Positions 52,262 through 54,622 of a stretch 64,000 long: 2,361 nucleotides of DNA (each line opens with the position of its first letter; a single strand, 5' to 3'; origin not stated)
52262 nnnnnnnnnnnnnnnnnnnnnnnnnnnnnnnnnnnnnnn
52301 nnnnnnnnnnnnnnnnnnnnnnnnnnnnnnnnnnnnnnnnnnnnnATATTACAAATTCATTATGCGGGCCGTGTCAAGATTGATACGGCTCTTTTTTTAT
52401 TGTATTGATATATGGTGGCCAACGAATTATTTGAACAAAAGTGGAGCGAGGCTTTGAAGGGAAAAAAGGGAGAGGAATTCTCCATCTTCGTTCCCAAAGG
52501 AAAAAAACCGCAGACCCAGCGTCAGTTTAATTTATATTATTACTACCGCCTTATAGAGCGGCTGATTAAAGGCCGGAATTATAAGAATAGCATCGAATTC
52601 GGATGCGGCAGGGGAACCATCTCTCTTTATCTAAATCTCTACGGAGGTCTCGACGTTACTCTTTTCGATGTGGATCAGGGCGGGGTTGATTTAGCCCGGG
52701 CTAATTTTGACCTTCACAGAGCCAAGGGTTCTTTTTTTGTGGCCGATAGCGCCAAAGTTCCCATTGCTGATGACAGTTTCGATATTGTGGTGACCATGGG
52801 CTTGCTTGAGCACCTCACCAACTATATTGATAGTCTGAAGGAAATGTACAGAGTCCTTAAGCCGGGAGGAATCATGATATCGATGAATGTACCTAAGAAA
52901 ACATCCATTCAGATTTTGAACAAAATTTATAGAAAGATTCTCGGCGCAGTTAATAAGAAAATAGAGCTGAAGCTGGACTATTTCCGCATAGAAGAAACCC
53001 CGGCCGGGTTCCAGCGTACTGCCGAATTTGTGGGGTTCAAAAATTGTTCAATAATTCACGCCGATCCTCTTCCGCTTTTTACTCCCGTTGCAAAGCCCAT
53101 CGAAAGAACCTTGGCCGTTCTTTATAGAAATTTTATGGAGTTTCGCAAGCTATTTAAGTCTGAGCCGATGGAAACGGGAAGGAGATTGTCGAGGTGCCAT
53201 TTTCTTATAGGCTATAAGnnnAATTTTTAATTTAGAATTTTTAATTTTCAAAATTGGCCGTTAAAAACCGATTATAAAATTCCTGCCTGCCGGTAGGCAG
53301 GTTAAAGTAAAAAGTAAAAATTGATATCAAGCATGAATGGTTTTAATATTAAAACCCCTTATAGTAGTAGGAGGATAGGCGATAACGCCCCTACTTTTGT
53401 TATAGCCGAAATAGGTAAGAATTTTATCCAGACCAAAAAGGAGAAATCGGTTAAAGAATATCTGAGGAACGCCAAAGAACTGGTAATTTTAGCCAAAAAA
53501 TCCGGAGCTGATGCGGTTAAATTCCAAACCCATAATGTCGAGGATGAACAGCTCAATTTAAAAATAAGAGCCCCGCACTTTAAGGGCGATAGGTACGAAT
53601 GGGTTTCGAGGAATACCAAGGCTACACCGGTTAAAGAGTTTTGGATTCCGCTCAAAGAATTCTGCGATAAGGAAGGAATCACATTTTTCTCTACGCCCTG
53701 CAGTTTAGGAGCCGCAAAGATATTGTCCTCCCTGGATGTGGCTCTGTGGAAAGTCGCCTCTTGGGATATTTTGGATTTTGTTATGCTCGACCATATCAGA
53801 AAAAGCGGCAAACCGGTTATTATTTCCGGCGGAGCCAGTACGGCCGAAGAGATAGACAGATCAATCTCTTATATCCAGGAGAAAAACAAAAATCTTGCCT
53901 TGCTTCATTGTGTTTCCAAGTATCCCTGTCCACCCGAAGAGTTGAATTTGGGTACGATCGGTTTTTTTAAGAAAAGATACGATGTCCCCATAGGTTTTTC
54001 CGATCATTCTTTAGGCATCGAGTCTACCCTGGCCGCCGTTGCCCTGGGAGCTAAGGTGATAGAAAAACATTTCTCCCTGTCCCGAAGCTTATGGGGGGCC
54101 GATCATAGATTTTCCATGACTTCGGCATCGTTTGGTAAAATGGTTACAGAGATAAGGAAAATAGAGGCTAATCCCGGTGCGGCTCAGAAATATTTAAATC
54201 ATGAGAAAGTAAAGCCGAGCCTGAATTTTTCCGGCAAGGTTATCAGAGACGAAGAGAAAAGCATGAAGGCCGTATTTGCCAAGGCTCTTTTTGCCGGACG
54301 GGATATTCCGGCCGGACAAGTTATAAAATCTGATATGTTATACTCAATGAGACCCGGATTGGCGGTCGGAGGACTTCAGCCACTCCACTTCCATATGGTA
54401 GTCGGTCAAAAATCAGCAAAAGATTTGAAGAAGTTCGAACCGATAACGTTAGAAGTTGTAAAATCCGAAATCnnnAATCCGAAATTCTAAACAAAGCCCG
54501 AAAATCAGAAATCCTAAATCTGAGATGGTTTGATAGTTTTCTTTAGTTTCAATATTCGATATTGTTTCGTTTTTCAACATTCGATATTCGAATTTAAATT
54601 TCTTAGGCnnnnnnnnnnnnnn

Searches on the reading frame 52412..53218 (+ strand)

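Call 55: search_protein_families(library=pfam, proteins=[window:52412-53218:+], max_evalue=0.0001)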
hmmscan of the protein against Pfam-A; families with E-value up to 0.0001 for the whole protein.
window:52412-53218:+ (269 aa): 9 families
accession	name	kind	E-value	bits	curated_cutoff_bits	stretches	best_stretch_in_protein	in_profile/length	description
PF08241.18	Methyltransf_11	-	2.9e-19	69.9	21.2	1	62-156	2-94/95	Methyltransferase domain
PF13649.12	Methyltransf_25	-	9e-18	65.2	27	1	62-153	3-97/97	Methyltransferase domain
PF13847.12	Methyltransf_31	-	3.6e-13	49.9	27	1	59-161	6-113/145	Methyltransferase domain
PF08242.18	Methyltransf_12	-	1.9e-12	48.2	30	1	61-154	1-97/98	Methyltransferase domain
PF13489.12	Methyltransf_23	-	2.3e-12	47.4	27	1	42-158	7-117/164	Methyltransferase domain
PF01209.24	Ubie_methyltran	-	2.5e-10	40.5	20.1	1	47-174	38-167/233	ubiE/COQ5 methyltransferase family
PF05148.21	Methyltransf_8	-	6.2e-10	39.8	27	1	98-192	98-191/219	Hypothetical methyltransferase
PF05175.20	MTS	-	4.6e-07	30.1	23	1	52-128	28-104/170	Methyltransferase small domain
PF06325.19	PrmA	-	6.3e-07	29.6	22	1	48-157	155-258/296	Ribosomal protein L11 methyltransferase (PrmA)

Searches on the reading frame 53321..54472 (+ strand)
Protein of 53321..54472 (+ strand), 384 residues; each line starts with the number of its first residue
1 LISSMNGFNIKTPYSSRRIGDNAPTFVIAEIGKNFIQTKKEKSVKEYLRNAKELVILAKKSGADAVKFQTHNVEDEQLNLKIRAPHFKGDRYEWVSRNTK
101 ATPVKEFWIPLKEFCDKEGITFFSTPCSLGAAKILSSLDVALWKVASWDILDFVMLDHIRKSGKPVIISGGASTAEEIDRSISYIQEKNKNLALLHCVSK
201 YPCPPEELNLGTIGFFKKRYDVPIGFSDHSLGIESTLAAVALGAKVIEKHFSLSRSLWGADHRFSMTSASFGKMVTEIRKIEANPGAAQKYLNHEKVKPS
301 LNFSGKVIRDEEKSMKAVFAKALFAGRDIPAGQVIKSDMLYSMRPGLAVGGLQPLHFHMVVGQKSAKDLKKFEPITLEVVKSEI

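Call 55: search_protein_families(library=pfam, proteins=[window:53321-54472:+], max_evalue=0.0001)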
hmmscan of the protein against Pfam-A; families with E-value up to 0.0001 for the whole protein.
window:53321-54472:+ (384 aa): 2 families
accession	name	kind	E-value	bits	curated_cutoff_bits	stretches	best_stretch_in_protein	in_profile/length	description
PF03102.20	NeuB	-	2.5e-70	237.1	22.1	1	55-289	2-240/241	NeuB family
PF08666.17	SAF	-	7.5e-06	26.9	21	1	323-377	4-59/63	SAF domain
